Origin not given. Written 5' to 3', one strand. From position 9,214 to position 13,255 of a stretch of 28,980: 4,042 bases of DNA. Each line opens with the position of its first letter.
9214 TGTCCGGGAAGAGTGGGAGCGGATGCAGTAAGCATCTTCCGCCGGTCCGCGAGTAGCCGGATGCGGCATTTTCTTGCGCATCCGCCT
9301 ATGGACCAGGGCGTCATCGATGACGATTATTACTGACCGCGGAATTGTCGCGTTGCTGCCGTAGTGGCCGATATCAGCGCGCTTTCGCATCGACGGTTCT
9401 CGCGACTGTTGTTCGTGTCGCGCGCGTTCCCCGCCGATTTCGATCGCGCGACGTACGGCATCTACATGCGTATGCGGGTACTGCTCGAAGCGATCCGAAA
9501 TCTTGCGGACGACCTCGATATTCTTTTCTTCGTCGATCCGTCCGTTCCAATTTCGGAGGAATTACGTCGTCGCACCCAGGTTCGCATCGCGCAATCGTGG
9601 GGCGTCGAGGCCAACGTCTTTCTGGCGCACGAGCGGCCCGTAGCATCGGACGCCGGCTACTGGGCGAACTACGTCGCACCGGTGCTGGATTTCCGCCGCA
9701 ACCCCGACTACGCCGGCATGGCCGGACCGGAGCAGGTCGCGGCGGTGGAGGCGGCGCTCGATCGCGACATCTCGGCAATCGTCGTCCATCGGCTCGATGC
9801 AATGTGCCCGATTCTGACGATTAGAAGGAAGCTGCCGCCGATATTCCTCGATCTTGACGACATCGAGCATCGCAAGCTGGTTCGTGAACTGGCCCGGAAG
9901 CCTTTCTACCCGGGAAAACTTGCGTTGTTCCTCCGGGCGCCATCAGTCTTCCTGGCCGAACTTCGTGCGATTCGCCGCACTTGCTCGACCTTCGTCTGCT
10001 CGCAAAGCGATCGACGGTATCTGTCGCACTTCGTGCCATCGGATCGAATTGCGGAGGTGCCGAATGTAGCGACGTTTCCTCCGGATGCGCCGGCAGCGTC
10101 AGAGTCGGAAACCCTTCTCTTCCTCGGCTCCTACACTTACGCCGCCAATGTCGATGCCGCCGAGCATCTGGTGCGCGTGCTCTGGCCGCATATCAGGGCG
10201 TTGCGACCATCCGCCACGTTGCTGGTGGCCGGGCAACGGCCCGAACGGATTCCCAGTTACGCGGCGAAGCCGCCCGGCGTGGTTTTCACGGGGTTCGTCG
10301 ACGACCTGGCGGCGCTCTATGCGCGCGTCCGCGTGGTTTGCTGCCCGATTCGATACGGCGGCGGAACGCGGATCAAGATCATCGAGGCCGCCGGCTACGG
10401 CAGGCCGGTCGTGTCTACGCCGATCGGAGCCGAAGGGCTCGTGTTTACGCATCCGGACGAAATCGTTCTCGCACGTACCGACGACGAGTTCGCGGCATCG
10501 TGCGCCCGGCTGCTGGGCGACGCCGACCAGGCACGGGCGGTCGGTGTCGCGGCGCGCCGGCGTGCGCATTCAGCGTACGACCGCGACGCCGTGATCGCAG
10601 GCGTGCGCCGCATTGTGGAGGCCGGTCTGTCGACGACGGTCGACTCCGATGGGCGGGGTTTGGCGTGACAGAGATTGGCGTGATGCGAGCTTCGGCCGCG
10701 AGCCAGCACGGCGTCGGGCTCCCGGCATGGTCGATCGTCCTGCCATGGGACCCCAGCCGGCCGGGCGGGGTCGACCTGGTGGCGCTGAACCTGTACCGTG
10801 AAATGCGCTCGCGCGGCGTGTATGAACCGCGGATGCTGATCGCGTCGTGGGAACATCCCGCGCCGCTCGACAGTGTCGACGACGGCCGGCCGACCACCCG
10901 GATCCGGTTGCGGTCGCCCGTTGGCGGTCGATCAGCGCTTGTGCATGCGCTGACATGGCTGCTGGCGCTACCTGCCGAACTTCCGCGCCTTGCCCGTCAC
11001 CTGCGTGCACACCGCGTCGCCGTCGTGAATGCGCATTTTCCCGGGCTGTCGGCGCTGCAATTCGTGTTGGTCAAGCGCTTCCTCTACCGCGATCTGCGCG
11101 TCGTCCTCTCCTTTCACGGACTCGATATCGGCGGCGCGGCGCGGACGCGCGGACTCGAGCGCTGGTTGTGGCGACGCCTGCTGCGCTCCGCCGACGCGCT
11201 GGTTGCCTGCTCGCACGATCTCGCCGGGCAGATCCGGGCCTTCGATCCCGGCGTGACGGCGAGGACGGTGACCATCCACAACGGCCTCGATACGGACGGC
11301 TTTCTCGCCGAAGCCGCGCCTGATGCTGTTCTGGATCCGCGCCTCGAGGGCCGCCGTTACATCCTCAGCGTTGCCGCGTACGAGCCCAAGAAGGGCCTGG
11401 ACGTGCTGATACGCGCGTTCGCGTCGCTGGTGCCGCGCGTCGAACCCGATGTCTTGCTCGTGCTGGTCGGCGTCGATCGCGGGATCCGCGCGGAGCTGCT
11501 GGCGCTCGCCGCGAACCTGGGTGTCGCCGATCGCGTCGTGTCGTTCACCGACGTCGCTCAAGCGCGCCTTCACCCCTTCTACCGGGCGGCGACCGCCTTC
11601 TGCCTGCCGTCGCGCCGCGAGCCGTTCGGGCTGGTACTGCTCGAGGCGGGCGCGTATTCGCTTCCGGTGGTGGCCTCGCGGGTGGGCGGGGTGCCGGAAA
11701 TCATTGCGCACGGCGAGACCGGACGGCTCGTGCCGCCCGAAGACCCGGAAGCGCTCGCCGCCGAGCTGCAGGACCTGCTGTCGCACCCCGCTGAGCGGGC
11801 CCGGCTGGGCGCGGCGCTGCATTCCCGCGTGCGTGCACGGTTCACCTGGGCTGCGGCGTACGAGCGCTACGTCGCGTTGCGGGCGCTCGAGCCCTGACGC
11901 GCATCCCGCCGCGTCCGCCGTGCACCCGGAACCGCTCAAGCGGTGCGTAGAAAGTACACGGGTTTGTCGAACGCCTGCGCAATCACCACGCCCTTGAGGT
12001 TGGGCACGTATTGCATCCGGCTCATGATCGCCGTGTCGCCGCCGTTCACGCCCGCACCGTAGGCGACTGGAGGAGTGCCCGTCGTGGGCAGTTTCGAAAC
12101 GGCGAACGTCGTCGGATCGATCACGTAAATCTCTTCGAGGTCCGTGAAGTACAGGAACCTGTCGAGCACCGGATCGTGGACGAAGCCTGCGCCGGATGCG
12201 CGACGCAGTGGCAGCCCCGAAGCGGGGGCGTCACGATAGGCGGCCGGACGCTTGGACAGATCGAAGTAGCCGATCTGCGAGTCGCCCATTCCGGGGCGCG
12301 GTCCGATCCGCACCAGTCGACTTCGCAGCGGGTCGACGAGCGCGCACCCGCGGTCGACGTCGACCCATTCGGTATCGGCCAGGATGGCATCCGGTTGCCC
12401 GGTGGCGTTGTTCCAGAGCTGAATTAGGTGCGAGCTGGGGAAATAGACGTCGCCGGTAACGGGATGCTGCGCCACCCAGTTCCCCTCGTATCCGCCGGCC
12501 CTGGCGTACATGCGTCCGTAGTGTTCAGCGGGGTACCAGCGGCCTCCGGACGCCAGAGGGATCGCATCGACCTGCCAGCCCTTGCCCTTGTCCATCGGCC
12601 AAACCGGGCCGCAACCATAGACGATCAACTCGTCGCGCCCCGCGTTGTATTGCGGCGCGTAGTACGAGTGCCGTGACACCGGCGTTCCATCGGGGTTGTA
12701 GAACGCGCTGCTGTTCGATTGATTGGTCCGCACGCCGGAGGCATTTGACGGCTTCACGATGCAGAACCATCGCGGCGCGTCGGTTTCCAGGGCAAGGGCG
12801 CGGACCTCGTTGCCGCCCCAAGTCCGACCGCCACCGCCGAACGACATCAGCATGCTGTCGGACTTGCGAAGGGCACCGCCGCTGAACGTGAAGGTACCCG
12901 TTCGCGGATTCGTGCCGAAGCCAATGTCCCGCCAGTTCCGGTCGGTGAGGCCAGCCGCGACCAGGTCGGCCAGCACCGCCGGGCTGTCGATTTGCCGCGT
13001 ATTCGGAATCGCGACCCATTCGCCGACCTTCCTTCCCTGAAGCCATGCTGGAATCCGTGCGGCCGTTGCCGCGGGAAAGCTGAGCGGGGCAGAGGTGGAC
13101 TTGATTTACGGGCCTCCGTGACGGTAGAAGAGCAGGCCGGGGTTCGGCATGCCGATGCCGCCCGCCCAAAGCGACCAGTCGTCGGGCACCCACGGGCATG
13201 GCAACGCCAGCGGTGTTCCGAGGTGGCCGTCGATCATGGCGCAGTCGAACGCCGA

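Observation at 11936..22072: Duplicated three-gene Tat/Ig + beta-propeller module with reciprocal loss of its two cargo genes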

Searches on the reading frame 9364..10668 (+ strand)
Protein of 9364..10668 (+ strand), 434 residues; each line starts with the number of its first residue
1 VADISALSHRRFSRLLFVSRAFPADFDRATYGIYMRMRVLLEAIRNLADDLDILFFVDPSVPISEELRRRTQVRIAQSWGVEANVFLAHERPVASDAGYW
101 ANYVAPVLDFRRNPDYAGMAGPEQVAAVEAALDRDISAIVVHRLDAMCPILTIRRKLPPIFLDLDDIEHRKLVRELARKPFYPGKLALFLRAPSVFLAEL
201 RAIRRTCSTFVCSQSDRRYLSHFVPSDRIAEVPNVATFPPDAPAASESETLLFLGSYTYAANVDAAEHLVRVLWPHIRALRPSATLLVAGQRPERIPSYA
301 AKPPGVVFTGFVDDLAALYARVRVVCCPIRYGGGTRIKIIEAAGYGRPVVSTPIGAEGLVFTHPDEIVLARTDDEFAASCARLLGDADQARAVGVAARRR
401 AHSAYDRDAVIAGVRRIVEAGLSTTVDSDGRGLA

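Call 9: search_protein_families(library=pfam, proteins=[window:9364-10668:+], max_evalue=0.01)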
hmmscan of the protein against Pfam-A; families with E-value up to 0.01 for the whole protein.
window:9364-10668:+ (434 aa): 3 families
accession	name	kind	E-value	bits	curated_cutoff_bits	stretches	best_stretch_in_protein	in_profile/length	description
PF13692.12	Glyco_trans_1_4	-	7e-24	85.1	27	1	250-386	3-142/142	Glycosyl transferases group 1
PF13524.12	Glyco_trans_1_2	-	1.2e-10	41.9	25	1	282-407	13-135/144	Glycosyl transferase-like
PF00534.26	Glycos_transf_1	-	5e-10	39.6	26.4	1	243-399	10-171/172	Glycosyl transferases group 1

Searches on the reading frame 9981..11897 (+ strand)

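Call 9: search_protein_families(library=pfam, proteins=[window:9981-11897:+], max_evalue=0.01)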
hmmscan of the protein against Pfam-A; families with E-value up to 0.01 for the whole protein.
window:9981-11897:+ (638 aa): 6 families
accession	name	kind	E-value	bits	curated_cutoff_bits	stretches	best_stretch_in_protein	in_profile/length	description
PF00534.26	Glycos_transf_1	-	4.3e-40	137.5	26.4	1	456-611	13-167/172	Glycosyl transferases group 1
PF13692.12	Glyco_trans_1_4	-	1e-34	120.3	27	1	459-601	2-141/142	Glycosyl transferases group 1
PF13439.12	Glyco_transf_4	-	5.5e-18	66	28.5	1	261-439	1-169/170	Glycosyltransferase Family 4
PF20706.3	GT4-conflict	-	4.7e-16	59.2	26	1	395-628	138-383/385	Family 4 Glycosyltransferase in conflict systems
PF13579.12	Glyco_trans_4_4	-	1.6e-15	58.3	29.7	1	262-435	1-158/158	Glycosyl transferase 4-like domain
PF13524.12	Glyco_trans_1_2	-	5.8e-07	30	25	1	525-630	35-142/144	Glycosyl transferase-like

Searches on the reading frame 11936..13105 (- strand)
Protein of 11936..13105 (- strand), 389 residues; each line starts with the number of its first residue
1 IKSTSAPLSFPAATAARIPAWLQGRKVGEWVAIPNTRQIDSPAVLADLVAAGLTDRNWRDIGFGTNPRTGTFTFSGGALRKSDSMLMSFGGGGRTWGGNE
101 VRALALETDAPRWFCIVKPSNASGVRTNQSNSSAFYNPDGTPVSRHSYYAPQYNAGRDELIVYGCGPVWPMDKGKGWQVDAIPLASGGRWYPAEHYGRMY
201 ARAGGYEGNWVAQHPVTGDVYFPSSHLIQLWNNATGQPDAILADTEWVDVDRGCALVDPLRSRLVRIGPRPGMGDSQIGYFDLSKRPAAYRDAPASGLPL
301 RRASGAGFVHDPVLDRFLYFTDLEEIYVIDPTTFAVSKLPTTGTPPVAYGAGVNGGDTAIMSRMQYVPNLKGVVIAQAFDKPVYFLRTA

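Call 8: search_protein_families(library=pfam, proteins=[window:11936-13105:-], max_evalue=0.01)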
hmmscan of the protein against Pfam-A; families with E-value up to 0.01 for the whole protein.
window:11936-13105:- (389 aa): 0 families

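Call 15: find_homologous_proteins(query=window:11936-13105:-)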
Query window:11936-13105:- (389 aa): 7 proteins with E <= 0.001 among 8000 candidates.
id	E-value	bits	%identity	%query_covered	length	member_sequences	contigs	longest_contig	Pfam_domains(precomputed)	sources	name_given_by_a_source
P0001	3.1e-193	661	74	100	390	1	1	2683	-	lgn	-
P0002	1.1e-185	636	71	96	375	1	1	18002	-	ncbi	-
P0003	2.6e-185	635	78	89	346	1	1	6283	-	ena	-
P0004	3.9e-94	334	54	71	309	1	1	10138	-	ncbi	ncbi:MAG: hypothetical protein ABI624_04445, partial [Casimicrobiaceae bacterium]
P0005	9.9e-34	135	30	95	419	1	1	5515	-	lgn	-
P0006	2.4e-31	127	31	96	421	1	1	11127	-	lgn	-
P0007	5.6e-28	116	30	88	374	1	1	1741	-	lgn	-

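Call 18: find_encoding_contigs(protein=P0001, flank=10000)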
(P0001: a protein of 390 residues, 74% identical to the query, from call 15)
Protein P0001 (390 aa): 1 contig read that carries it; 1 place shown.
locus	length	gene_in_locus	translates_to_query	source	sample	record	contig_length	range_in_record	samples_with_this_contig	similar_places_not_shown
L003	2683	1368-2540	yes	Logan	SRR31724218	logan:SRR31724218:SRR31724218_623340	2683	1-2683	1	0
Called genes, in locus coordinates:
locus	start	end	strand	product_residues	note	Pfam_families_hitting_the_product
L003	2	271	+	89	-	?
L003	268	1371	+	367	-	-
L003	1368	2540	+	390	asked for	-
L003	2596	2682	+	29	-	?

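Call 19: find_encoding_contigs(protein=P0002, flank=10000)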
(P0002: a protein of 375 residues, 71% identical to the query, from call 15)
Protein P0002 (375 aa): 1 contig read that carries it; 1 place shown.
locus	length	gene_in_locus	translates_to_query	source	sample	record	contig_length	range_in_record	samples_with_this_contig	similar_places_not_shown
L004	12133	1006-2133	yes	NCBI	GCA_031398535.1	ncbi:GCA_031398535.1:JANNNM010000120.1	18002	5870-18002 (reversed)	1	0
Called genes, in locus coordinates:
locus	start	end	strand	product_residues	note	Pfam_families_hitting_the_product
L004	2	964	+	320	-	?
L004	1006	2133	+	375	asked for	-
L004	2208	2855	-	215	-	PF07589:PEP_exosort_dom (weak)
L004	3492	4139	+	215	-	PF02563:Poly_export, PF10531:SLBB, PF22461:SLBB_2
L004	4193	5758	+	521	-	PF02706:Wzz (weak), PF13807:GNVR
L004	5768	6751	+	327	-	PF13614:AAA_31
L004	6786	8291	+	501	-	-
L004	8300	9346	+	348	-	PF01637:ATPase_2 (faint), PF13191:AAA_16, PF13604:AAA_30 (weak), PF13401:AAA_22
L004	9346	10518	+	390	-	PF02350:Epimerase_2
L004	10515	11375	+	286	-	PF01522:Polysacc_deac_1, PF11959:DUF3473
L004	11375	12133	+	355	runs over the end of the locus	PF13480:Acetyltransf_6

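Call 23: find_encoding_contigs(protein=P0003, flank=10000)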
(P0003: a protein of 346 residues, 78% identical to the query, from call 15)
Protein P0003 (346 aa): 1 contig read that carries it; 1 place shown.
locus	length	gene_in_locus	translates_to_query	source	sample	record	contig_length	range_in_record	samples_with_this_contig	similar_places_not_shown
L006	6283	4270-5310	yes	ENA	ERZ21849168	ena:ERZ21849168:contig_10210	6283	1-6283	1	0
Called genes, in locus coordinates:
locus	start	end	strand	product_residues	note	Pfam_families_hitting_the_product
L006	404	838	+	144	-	-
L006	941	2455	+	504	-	PF01943:Polysacc_synt, PF13440:Polysacc_synt_3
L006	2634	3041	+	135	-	-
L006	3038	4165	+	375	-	-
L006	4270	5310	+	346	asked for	-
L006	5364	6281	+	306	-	?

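Call 26: search_protein_families(library=ncbifam, proteins=[window:11936-13105:-], max_evalue=0.01)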
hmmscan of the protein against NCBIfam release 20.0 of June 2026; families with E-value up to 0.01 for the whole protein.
window:11936-13105:- (389 aa): 0 families

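Call 34: search_protein_families(library=pfam, proteins=[L006:2634-3041:+], max_evalue=10)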
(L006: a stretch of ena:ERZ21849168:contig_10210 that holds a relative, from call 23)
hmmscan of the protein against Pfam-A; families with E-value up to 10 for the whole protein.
L006:2634-3041:+ (135 aa): 1 family
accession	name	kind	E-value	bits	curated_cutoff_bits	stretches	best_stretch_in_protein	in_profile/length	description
PF10518.14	TAT_signal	-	9.7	6.8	22.7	1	4-15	3-14/21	TAT (twin-arginine translocation) pathway signal sequence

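Call 45: search_protein_representatives(protein=window:11936-13105:-)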
Query: 389 residues. Proteins with E-value up to 0.001 (for the whole library): 703; up to 1e-10: 254; up to 1e-30: 28. The best 150 are listed.
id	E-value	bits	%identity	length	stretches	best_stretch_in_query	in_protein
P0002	3.4e-186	635.7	71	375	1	18-389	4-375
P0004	1.2e-94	334.1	54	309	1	8-286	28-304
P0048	2.1e-84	300.5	44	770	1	13-388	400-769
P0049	1.3e-66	241.8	42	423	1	4-388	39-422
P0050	1.1e-60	222.3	42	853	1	7-388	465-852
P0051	1.2e-59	218.9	39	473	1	10-388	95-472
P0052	6.1e-58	213.3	36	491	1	13-388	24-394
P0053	8.0e-58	212.9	38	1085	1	6-389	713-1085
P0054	7.5e-56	206.4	37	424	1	15-389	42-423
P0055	5.2e-52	193.7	37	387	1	14-375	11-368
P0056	1.7e-47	178.8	38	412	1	12-388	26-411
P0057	1.5e-46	175.7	36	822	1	7-384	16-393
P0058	5.2e-46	174.0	36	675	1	7-384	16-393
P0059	1.8e-44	168.9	46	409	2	18-190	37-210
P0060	3.5e-44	167.9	35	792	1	18-389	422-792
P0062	2.6e-42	161.8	35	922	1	15-377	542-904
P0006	7.8e-32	127.3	36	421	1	13-389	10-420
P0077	1.6e-25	106.5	34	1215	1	14-388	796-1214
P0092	3.3e-21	92.3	31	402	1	14-389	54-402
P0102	2.6e-20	89.3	32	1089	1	6-389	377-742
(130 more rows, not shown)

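Call 46: search_protein_families(library=pfam, proteins=[P0048, P0050, P0053, P0057, P0060, P0062, P0077, P0049, P0051, P0102], max_evalue=0.001)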
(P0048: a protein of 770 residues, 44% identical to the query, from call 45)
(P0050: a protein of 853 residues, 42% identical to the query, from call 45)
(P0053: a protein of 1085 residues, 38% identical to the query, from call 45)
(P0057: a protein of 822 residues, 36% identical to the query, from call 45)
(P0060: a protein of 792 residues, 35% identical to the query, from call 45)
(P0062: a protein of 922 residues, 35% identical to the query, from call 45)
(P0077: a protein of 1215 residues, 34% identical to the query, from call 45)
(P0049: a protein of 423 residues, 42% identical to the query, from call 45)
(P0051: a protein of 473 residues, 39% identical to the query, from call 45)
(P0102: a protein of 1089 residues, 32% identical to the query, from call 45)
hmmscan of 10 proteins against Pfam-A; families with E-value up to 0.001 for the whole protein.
P0048 (770 aa): 0 families

P0050 (853 aa): 1 family
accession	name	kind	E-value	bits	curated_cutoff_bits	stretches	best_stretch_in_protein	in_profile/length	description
PF06848.17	Disaggr_repeat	-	0.00033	20.8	33.9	1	7-68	85-153/179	Disaggregatase related repeat domain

P0053 (1085 aa): 0 families

P0057 (822 aa): 0 families

P0060 (792 aa): 0 families

P0062 (922 aa): 1 family
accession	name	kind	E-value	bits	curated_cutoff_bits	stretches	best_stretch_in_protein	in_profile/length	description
PF06848.17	Disaggr_repeat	-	0.0002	21.5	33.9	1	65-97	87-122/179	Disaggregatase related repeat domain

P0077 (1215 aa): 2 families
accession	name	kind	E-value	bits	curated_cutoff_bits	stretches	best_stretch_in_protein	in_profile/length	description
PF06848.17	Disaggr_repeat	-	8.7e-18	65.1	33.9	1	99-176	86-164/179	Disaggregatase related repeat domain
PF24517.2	CBM96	-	6.4e-05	23.3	26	0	103-176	75-151/164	Carbohydrate-binding module family 96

P0049 (423 aa): 0 families

P0051 (473 aa): 0 families

P0102 (1089 aa): 1 family
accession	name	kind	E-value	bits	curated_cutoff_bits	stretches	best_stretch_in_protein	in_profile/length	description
PF01471.23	PG_binding_1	-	6.7e-10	39.5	23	1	974-1021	2-41/57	Putative peptidoglycan binding domain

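Call 62: predict_structure(alignment_id=A6)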
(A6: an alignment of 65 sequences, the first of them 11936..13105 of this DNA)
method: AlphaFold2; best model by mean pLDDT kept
length: 389 residues; sequences in the alignment: 65
mean_pLDDT: 92.5   pTM: 0.92
mean pLDDT of the five models: 92.5, 92.3, 91.4, 91.2, 91.2
residues with pLDDT >= 90: 324; 70-90: 41; 50-70: 20; < 50: 4
segments of 3 or more residues with pLDDT < 50: 1-3
pLDDT, mean of each block of 10 residues (from residue 1): 54 74 98 97 98 97 92 95 97 91 98 97 96 94 95 98 92 86 94 95 87 98 95 97 94 97 97 94 94 81 90 97 95 96 96 74 97 97 97
secondary structure, 60 per line:
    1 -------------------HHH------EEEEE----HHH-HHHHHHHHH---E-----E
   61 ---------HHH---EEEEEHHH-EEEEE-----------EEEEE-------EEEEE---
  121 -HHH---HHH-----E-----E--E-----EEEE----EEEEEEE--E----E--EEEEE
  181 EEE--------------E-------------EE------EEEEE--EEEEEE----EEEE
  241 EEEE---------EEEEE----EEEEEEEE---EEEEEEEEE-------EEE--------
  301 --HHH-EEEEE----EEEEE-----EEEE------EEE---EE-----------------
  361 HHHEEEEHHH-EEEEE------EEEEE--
elements in order: E29-33 H42-50 E76-80 E85-89 E101-105 E113-117 E151-154 E159-165 E176-183 E220-224 E227-232 E237-244 E254-258 E263-270 E274-282 E290-292 E307-311 E316-320 E326-329 E336-338 E364-367 E372-376 E383-387

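Call 64: fold_search(model_id=the predicted structure, library=pdb)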
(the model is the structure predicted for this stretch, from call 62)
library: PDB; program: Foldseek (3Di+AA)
matches with E <= 10: 1826; with E <= 0.001: 935
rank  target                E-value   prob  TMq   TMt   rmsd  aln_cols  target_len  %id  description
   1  9d1i_A                4.7e-09  1.00  0.54  0.56   6.1       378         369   13  Structure of Ubiquitin bound to KLHDC3-EloB/C (released 2024-11-20)
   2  9d1y_A                1.1e-08  1.00  0.51  0.53   7.8       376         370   12  Structure of G75R Ubiquitin bound to KLHDC3-EloB/C (released 2024-11-20)
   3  5nkp_B                3.0e-08  1.00  0.45  0.59   4.8       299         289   15  Crystal structure of the human KLHL3 Kelch domain in complex with a WNK3 peptide (released 2017-05-03)
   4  2zzk_B                3.0e-08  1.00  0.47  0.29   6.4       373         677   13  Crystal structure of tRNA wybutosine synthesizing enzyme TYW4 (released 2009-06-02)
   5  9qdu_A                3.4e-08  1.00  0.44  0.58   5.0       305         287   12  KEAP1 complexed to cyclic peptide 30 (released 2026-03-18)
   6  8ttq_B                3.4e-08  1.00  0.49  0.33  12.9       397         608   12  Cryo-EM structure of the inner MKLN1 dimer from an autoinhibited MKLN1 tetramer (released 2024-09-11)
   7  7k2e_A                4.0e-08  1.00  0.45  0.60   4.7       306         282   13  Kelch domain of human KEAP1 bound to Nrf2-based cyclic peptide, c[GDEETGE] (released 2021-04-07)
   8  5gqt                  4.2e-08  1.00  0.48  0.41   6.7       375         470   12  Crystal structure of a specifier Protein from Arabidopsis thaliana (released 2017-06-21)
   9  4l7d_B                4.4e-08  1.00  0.44  0.58   5.0       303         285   12  Structure of keap1 kelch domain with (1S,2R)-2-{[(1S)-5-methyl-1-[(1-oxo-1,3-dihydro-2H-isoindol-2-yl)methyl]-3,4-dihy (released 2014-02-19)
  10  5wfl_A                5.9e-08  1.00  0.45  0.59   5.1       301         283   13  Kelch domain of human Keap1 in open unliganded conformation (released 2018-09-19)
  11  5f72_C                8.3e-08  1.00  0.45  0.59   5.0       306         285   12  De novo design and crystallographic validation of antibodies targeting a pre-selected epitope (released 2016-12-14)
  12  2zwa_A                9.2e-08  1.00  0.44  0.28   7.2       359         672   11  Crystal structure of tRNA wybutosine synthesizing enzyme TYW4 (released 2009-06-02)
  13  4iqk                  1.2e-07  1.00  0.44  0.58   5.2       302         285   12  Crystal structure of cpd 16 bound to Keap1 Kelch domain (released 2013-05-15)
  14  6lrz                  1.4e-07  1.00  0.45  0.58   4.9       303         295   10  Crystal structure of Keap1 in complex with dimethyl fumarate (DMF) (released 2020-08-05)
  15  4l7d_C                1.4e-07  1.00  0.44  0.58   4.9       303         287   12  Structure of keap1 kelch domain with (1S,2R)-2-{[(1S)-5-methyl-1-[(1-oxo-1,3-dihydro-2H-isoindol-2-yl)methyl]-3,4-dihy (released 2014-02-19)
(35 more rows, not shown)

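Call 68: find_encoding_contigs(protein=P0006, flank=6000, max_places=3)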
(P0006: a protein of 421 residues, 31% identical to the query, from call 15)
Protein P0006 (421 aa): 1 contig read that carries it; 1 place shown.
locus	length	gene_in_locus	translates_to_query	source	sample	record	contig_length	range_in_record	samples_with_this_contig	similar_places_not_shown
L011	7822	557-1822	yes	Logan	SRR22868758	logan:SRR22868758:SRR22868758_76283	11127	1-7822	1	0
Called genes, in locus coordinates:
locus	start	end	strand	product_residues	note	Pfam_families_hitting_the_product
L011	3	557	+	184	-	?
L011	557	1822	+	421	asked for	-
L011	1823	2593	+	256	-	-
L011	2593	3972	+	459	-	-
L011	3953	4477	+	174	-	-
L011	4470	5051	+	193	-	PF13578:Methyltransf_24 (weak)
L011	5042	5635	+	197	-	-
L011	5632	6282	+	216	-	PF04765:TOD1_MUCI70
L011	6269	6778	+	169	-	PF01522:Polysacc_deac_1 (weak)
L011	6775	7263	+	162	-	PF13578:Methyltransf_24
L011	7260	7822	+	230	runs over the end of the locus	PF00535:Glycos_transf_2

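Call 80: search_protein_families(library=pfam, proteins=[P0052, L004:2208-2855:-], max_evalue=0.01)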
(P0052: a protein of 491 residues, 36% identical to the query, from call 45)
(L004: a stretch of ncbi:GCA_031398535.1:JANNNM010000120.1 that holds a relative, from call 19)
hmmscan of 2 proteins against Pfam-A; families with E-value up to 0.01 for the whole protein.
P0052 (491 aa): 1 family
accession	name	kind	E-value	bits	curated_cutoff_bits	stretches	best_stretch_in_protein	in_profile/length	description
PF18962.6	Por_Secre_tail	-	1e-05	26.2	27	1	414-485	2-72/75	Secretion system C-terminal sorting domain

L004:2208-2855:- (215 aa): 1 family
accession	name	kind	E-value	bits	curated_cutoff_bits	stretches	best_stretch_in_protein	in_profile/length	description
PF07589.16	PEP-CTERM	-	2.6e-06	27.7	20.7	1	190-212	1-24/24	PEP-CTERM motif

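Call 97: search_protein_families(library=pfam, proteins=[L006:5364-6281:+, L006:404-838:+, P0092], max_evalue=0.001)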
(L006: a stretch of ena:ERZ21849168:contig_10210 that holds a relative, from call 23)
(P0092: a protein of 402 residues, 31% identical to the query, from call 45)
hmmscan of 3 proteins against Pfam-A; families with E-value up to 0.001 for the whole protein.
L006:5364-6281:+ (306 aa): 3 families
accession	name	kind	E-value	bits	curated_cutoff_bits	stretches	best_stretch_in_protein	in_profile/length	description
PF00580.27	UvrD-helicase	-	1.9e-82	277.5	23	1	5-268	1-271/271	UvrD/REP helicase N-terminal domain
PF13245.12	AAA_19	-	4.4e-27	95.3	25.1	1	9-251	1-132/134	AAA domain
PF13604.12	AAA_30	-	1.1e-06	29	27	1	5-68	2-66/191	AAA domain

L006:404-838:+ (144 aa): 0 families

P0092 (402 aa): 1 family
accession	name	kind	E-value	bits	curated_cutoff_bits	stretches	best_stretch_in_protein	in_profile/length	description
PF24996.1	NANM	-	0.00098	18.5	45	0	249-296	85-130/350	N-acetylneuraminate epimerase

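Call 99: find_encoding_contigs(protein=P0048, flank=8000, max_places=3)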
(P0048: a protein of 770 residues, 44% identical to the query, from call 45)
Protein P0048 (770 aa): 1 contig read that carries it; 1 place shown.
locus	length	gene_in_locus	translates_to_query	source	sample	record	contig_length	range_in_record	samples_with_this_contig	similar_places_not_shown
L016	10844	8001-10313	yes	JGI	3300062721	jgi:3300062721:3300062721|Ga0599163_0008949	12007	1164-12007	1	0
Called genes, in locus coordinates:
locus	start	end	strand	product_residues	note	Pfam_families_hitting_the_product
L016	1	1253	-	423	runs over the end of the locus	PF13439:Glyco_transf_4, PF13579:Glyco_trans_4_4, PF13692:Glyco_trans_1_4, PF00534:Glycos_transf_1 (weak)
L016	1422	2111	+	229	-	PF00515:TPR_1 (faint), PF07719:TPR_2 (faint), PF13432:TPR_16 (faint), PF14559:TPR_19 (faint), PF13431:TPR_17 (faint), PF13414:TPR_11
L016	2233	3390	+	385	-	PF13480:Acetyltransf_6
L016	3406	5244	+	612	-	PF13537:GATase_7, PF00733:Asn_synthase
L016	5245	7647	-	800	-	PF13415:Beta-prop_FBX42, PF13854:Kelch_HCF, PF13418:Beta-prop_TYW4 (weak), PF24681:Kelch_KLHDC2_KLHL20_DRC7, PF24981:Beta-prop_ATRN-LZTR1, PF01344:Kelch_1, PF00801:PKD, PF18911:PKD_4, +2 more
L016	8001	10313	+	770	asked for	-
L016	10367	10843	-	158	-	?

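Call 100: find_encoding_contigs(protein=P0004, flank=8000, max_places=3)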
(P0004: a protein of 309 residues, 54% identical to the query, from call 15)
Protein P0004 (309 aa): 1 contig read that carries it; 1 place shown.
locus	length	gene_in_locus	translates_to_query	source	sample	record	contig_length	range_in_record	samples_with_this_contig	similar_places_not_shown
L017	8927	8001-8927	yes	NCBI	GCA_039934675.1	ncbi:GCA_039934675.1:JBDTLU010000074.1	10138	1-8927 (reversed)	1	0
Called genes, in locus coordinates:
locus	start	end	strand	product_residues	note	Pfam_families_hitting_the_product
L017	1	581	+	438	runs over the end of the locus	PF03721:UDPG_MGDP_dh_N, PF00984:UDPG_MGDP_dh, PF03720:UDPG_MGDP_dh_C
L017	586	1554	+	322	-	PF01841:Transglut_core (weak)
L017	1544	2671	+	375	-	PF13579:Glyco_trans_4_4 (weak), PF13439:Glyco_transf_4 (weak), PF20706:GT4-conflict (weak), PF00534:Glycos_transf_1, PF13692:Glyco_trans_1_4, PF13524:Glyco_trans_1_2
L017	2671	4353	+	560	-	PF00733:Asn_synthase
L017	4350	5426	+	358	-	PF14307:Glyco_tran_WbsX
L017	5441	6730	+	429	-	PF00534:Glycos_transf_1, PF13692:Glyco_trans_1_4, PF13524:Glyco_trans_1_2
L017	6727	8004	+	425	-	PF13439:Glyco_transf_4, PF13579:Glyco_trans_4_4, PF20706:GT4-conflict, PF00534:Glycos_transf_1, PF13692:Glyco_trans_1_4, PF13524:Glyco_trans_1_2 (weak)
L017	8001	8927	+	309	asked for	?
